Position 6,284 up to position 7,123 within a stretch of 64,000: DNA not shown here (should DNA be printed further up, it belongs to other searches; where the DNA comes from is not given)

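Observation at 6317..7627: Tandem small secreted paralogues with a duplicated leader and signal peptide; one carries HExxH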

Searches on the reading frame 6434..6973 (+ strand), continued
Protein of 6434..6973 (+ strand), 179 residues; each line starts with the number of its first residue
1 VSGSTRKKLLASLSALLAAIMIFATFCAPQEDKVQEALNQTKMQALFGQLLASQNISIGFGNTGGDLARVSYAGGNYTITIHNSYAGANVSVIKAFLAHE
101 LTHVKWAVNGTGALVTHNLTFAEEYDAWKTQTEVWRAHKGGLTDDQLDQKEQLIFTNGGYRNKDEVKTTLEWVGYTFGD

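Call 38: search_protein_families(library=pfam, proteins=[P0011, P0012, P0013, P0014, P0016, P0017, P0019, P0022, P0024, P0025], max_evalue=0.01)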
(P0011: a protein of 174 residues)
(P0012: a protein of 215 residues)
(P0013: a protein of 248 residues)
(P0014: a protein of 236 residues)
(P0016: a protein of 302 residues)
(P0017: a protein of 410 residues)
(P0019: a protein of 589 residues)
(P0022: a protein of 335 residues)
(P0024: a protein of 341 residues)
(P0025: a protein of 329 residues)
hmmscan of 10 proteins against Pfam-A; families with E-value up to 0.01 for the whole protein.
P0011 (174 aa): 1 family
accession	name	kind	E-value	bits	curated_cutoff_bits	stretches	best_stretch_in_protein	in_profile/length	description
PF13699.11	eCIS_core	-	0.00021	21.9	22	1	55-107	20-73/79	eCIS core domain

P0012 (215 aa): 2 families
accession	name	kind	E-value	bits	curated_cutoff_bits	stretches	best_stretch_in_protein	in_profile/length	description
PF20573.4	DUF6782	-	3.7e-06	26.8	27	1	65-159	20-112/241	Putative metallopeptidase family (DUF6782)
PF15640.11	Tox-MPTase4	-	0.00074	19.9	25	1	109-176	48-107/132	Metallopeptidase toxin 4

P0013 (248 aa): 1 family
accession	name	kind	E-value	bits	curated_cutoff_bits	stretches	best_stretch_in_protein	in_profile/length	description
PF20573.4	DUF6782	-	3.4e-07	30.2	27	1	77-167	14-102/241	Putative metallopeptidase family (DUF6782)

P0014 (236 aa): 2 families
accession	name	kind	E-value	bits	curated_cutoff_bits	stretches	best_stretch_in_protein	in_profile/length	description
PF20573.4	DUF6782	-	5.3e-05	23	27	1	83-180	16-111/241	Putative metallopeptidase family (DUF6782)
PF15640.11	Tox-MPTase4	-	0.0029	18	25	1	126-217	43-121/132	Metallopeptidase toxin 4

P0016 (302 aa): 3 families
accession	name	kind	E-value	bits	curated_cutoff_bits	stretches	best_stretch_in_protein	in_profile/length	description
PF06013.18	WXG100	-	3.4e-06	27.7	27.3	1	6-91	2-85/86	Proteins of 100 residues with WXG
PF20573.4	DUF6782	-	4.9e-06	26.4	27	1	120-203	20-101/241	Putative metallopeptidase family (DUF6782)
PF11349.13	DUF3151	-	0.0048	17.5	28.4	0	35-95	63-125/127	Protein of unknown function (DUF3151)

P0017 (410 aa): 0 families

P0019 (589 aa): 8 families
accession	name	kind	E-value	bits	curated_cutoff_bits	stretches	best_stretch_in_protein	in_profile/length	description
PF17892.7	Cadherin_5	-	5.8e-147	478.6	26.5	5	157-250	1-98/98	Cadherin-like domain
PF17963.7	Big_9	-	5.5e-139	453.9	23.6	5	158-247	1-88/89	Bacterial Ig domain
PF17803.7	Cadherin_4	-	1.1e-91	301.8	25.1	6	141-212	1-65/71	Bacterial cadherin-like domain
PF19076.6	CshA_repeat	-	3.5e-18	66.6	27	0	52-147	10-103/103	Surface adhesin CshA repetitive domain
PF16184.11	Cadherin_3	-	5.6e-14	52.5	25.5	0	70-134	13-93/106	Cadherin-like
PF22036.2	MoaF_like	-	1.5e-12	47.6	27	0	222-259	17-54/94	MoaF-like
PF22352.2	K319L-like_PKD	-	2.6e-05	24.6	27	0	329-351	62-84/84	K319L-like, PKD domain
PF16403.11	Bact_surface_Ig-like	-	0.0003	21.2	27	0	127-147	51-71/71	Bacterial surface protein, Ig-like domain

P0022 (335 aa): 3 families
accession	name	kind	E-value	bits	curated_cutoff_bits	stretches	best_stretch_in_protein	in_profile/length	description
PF20573.4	DUF6782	-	5e-08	32.9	27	1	185-291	16-120/241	Putative metallopeptidase family (DUF6782)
PF02601.20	Exonuc_VII_L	-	0.00061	19.8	35.9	1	5-176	134-284/315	Exonuclease VII, large subunit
PF07464.16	ApoLp-III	-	0.0015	19.1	36.3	0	94-155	56-114/146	Apolipophorin-III precursor (apoLp-III)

P0024 (341 aa): 2 families
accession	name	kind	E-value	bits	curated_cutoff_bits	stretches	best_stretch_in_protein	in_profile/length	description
PF20573.4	DUF6782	-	1.6e-05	24.8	27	1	183-266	19-102/241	Putative metallopeptidase family (DUF6782)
PF18894.6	PhageMetallopep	-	0.0077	16.8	23.7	0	202-273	36-100/134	Putative phage metallopeptidase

P0025 (329 aa): 2 families
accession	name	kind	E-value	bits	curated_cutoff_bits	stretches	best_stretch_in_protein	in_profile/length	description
PF20573.4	DUF6782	-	3.5e-05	23.6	27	1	192-281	30-116/241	Putative metallopeptidase family (DUF6782)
PF23777.1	GEMI5_RBS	-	0.0084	15.8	27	0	75-134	176-235/339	GEMI5 RBS C-terminal domain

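Call 39: search_protein_families(library=pfam, proteins=[P0030, P0032, P0033, P0034, P0026, P0023, P0015, P0018, P0020, P0021], max_evalue=0.01)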
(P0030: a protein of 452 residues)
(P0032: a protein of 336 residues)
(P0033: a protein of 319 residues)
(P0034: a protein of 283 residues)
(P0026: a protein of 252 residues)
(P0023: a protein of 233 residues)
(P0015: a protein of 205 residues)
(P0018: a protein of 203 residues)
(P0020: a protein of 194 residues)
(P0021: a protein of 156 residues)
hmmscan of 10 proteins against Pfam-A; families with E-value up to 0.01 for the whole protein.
P0030 (452 aa): 7 families
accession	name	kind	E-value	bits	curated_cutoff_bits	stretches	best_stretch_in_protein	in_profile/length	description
PF13573.12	SprB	-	2.6e-84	277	28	6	111-142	2-33/37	SprB repeat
PF22836.1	TEX13B_C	-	1.2e-06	28.8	27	0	333-347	8-22/44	Testis-expressed protein 13B, C-terminal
PF18962.6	Por_Secre_tail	-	2.6e-06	28.1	27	0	152-175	49-71/75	Secretion system C-terminal sorting domain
PF13860.13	FlgD_ig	-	1.4e-05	25.4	27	0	134-169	47-77/79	FlgD Ig-like domain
PF05037.18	DUF669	-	2.2e-05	25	21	0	149-174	7-32/138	Protein of unknown function (DUF669)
PF18614.7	RNase_II_C_S1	-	0.0014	18.9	26.6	0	240-264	4-26/59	RNase II-type exonuclease C-terminal S1 domain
PF16967.11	TcfC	-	0.0017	18.3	29.4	0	153-165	38-50/68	E-set like domain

P0032 (336 aa): 0 families

P0033 (319 aa): 2 families
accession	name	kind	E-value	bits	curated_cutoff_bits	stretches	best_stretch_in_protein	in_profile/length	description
PF20573.4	DUF6782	-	8.8e-06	25.6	27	1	165-253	15-102/241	Putative metallopeptidase family (DUF6782)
PF14362.11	DUF4407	-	0.0025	17.6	31.3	1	27-137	132-248/297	Domain of unknown function (DUF4407)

P0034 (283 aa): 5 families
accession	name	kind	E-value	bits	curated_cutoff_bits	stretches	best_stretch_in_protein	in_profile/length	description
PF20573.4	DUF6782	-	1.7e-05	24.7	27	1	108-193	20-105/241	Putative metallopeptidase family (DUF6782)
PF06013.18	WXG100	-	0.00011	22.9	27.3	1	7-90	4-86/86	Proteins of 100 residues with WXG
PF10824.14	T7SS_ESX_EspC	-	0.0011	19.8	23.5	1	1-94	1-96/100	Excreted virulence factor EspC, type VII ESX diderm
PF21725.3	T7SS_signal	-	0.0072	16.7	27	0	12-91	76-151/241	Putative T7SS secretion signal domain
PF01435.24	Peptidase_M48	-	0.0087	16.3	20.3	0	157-195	38-82/186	Peptidase family M48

P0026 (252 aa): 0 families

P0023 (233 aa): 1 family
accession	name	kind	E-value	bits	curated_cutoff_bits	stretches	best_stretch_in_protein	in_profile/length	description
PF20573.4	DUF6782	-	7.9e-06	25.7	27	1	67-151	19-101/241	Putative metallopeptidase family (DUF6782)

P0015 (205 aa): 1 family
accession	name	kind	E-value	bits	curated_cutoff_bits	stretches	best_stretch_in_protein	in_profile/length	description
PF20573.4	DUF6782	-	1.2e-06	28.4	27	1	53-142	15-102/241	Putative metallopeptidase family (DUF6782)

P0018 (203 aa): 1 family
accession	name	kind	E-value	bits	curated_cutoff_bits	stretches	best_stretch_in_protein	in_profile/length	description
PF20573.4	DUF6782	-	3.4e-05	23.7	27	1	53-144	21-110/241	Putative metallopeptidase family (DUF6782)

P0020 (194 aa): 1 family
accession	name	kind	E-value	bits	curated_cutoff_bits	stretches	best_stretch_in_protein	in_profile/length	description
PF20573.4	DUF6782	-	0.00022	21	27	1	50-142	24-117/241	Putative metallopeptidase family (DUF6782)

P0021 (156 aa): 1 family
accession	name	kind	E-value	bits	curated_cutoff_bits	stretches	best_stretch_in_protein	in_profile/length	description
PF20573.4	DUF6782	-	0.0016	18.2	27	1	31-97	40-104/241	Putative metallopeptidase family (DUF6782)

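Call 41: find_homologous_proteins(query=A4, max_evalue=0.001)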
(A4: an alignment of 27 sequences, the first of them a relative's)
Query A4 (27 sequences) (179 aa, profile of the alignment): 12 proteins with E <= 0.001 among 8000 candidates.
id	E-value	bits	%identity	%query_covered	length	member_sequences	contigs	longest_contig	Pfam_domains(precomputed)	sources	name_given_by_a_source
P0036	1.8e-56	210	32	68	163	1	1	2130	-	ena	-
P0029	2.8e-54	203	29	57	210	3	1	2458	-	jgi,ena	jgi:hypothetical protein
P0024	4.3e-52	196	29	63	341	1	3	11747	-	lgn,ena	-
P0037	2.0e-51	193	31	35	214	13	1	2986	-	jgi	-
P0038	2.6e-51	193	31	37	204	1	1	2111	-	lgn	-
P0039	6.9e-50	188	33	39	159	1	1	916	-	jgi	-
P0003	3.6e-46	176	66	94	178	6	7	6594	-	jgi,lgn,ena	jgi:hypothetical protein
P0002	6.9e-46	175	64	99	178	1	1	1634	-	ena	-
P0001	6.8e-44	169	100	100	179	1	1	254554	-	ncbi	-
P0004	2.5e-43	167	61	97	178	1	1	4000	-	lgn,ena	-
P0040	1.3e-36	145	33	53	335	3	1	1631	-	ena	-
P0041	1.9e-14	72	33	18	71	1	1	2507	-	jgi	-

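Call 42: find_encoding_contigs(protein=P0024, flank=6000, max_places=3)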
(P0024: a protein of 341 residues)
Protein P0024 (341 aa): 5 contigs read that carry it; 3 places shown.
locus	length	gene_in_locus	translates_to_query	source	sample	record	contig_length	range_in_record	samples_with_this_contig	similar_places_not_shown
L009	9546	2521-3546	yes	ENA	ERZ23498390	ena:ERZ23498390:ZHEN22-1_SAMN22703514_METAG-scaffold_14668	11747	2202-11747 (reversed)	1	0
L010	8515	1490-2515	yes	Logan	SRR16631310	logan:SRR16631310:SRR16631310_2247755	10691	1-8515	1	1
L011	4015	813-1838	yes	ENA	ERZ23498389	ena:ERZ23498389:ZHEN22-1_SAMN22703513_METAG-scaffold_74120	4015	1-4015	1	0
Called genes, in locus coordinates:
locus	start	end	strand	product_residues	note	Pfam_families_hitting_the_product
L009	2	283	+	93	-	?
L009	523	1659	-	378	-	PF00520:Ion_trans (faint), PF22614:Slo-like_RCK, PF02254:TrkA_N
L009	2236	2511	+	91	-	PF06013:WXG100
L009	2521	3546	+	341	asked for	-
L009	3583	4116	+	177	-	-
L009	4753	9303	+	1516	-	PF01580:FtsK_SpoIIIE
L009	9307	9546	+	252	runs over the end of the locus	PF13672:PP2C_2 (weak)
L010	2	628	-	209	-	?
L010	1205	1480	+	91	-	PF06013:WXG100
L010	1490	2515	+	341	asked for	-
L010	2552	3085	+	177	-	-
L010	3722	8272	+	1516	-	PF01580:FtsK_SpoIIIE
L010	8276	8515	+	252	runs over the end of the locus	PF13672:PP2C_2 (weak)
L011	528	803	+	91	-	PF06013:WXG100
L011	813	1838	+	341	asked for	-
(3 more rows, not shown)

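Call 43: find_encoding_contigs(protein=P0037, flank=3000, max_places=3)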
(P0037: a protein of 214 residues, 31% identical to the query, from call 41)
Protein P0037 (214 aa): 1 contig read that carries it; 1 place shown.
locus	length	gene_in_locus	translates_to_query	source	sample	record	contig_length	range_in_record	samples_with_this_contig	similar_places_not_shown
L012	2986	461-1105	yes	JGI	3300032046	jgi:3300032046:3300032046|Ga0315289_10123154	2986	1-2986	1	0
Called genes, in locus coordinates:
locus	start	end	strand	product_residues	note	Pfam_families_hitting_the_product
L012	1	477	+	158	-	?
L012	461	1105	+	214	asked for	-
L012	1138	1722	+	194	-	-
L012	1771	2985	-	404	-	?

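Call 44: find_encoding_contigs(protein=P0029, flank=3000, max_places=3)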
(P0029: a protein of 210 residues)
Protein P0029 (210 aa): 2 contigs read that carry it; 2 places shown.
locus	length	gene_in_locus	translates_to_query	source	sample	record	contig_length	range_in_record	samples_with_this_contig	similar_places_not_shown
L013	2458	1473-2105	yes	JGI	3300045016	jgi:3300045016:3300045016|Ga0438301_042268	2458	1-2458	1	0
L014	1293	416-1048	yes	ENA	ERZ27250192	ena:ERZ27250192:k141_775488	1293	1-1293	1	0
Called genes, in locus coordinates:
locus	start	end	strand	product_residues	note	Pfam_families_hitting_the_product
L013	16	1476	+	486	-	PF01935:DUF87 (faint)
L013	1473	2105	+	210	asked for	-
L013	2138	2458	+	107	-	?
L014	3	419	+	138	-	?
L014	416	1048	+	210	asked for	-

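Call 51: find_related_loci(query=A4, collection=metagenome_contigs, flank=6000)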
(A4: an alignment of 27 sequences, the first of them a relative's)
Query A4 (179 aa) in metagenome_contigs; peptide patterns used: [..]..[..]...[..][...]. (x = any residue, [..] = any of these).
600 stretches matched a pattern (row limit reached: there are more); 26 encode a relative of the query (tblastn E <= 1e-3); 26 distinct loci.
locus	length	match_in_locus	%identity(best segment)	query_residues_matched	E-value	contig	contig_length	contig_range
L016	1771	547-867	33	36-148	2e-13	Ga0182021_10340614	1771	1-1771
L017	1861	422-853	33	13-164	2e-13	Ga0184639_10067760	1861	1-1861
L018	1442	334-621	37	51-148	7e-13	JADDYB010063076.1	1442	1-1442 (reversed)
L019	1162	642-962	34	36-148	2e-12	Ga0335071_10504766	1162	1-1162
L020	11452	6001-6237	38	60-148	2e-11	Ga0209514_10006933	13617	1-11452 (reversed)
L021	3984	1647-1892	34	57-148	3e-11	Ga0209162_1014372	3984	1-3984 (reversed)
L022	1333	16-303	35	51-148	5e-11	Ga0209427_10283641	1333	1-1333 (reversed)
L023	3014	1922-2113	40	79-148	7e-11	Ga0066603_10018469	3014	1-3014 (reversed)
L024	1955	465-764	32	38-148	1e-10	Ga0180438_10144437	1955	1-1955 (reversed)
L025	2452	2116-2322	40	79-148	7e-10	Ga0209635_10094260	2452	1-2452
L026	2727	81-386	30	47-154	6e-10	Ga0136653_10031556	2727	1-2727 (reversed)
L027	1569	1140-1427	29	47-148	2e-9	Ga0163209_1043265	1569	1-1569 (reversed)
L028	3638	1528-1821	28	47-154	8e-9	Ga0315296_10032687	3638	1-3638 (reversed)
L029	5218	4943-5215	30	36-132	1e-8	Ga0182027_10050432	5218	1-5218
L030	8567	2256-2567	31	38-148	1e-8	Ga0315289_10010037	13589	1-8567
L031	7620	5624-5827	36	72-148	2e-8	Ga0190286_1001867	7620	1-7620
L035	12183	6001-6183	36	79-148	2e-7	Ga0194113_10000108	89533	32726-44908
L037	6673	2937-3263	27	32-148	2e-7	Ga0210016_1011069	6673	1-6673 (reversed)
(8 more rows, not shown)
